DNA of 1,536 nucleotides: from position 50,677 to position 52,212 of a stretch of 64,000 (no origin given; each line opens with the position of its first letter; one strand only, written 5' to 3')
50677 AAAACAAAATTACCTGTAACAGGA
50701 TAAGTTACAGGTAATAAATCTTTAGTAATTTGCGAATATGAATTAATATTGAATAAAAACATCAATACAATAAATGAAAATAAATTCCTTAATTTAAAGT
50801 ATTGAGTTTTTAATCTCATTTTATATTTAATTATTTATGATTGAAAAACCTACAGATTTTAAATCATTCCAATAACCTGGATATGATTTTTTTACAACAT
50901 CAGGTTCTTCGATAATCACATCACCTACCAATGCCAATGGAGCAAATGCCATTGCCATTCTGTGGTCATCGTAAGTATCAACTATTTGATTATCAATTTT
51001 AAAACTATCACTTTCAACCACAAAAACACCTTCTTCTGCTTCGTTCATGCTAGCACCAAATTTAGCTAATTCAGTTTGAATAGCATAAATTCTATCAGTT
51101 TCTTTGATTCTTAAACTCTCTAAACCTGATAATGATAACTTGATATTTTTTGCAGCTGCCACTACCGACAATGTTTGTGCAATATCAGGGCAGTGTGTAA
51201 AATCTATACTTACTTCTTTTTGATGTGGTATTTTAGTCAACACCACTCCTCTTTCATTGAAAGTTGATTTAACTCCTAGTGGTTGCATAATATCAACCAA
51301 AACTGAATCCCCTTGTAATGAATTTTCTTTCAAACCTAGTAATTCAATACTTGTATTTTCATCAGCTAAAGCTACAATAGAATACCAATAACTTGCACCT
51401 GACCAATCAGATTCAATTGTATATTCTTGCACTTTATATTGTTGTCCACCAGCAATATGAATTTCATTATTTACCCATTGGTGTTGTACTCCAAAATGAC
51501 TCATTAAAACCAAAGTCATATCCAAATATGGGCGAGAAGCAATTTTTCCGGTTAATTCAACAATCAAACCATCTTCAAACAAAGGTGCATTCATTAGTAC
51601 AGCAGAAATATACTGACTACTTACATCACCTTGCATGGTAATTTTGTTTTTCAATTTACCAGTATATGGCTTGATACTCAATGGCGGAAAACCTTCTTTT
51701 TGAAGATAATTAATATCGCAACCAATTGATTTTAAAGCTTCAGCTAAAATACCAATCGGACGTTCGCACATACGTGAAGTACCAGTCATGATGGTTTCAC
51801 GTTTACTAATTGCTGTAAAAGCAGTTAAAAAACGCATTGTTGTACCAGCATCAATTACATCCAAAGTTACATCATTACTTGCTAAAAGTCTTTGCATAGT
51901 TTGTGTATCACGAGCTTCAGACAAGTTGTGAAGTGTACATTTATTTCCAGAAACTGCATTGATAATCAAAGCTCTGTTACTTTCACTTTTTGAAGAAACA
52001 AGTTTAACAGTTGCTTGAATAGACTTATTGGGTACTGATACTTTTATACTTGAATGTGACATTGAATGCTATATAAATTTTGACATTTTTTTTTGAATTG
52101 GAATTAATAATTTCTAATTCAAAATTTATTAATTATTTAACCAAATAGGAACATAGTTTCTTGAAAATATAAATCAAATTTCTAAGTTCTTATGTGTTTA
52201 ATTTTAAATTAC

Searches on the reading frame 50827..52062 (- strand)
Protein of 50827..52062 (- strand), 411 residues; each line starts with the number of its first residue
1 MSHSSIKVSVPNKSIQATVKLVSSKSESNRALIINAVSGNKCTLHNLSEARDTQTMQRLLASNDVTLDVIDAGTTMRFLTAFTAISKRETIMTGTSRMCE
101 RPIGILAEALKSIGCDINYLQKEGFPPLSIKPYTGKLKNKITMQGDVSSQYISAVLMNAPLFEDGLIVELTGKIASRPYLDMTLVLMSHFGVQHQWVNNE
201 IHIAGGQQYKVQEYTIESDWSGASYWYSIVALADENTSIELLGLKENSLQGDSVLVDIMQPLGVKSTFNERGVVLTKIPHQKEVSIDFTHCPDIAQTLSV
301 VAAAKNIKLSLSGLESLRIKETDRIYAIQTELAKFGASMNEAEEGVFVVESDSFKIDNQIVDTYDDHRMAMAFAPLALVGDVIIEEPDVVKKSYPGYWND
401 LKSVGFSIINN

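Call 5: search_protein_families(library=pfam, proteins=[window:50827-52062:-], max_evalue=0.01)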
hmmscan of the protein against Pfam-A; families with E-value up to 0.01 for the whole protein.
window:50827-52062:- (411 aa): 1 family
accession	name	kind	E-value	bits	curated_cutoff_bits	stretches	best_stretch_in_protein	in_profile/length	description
PF00275.25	EPSP_synthase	-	4.4e-80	269.9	22.8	2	61-401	80-417/417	EPSP synthase (3-phosphoshikimate 1-carboxyvinyltransferase)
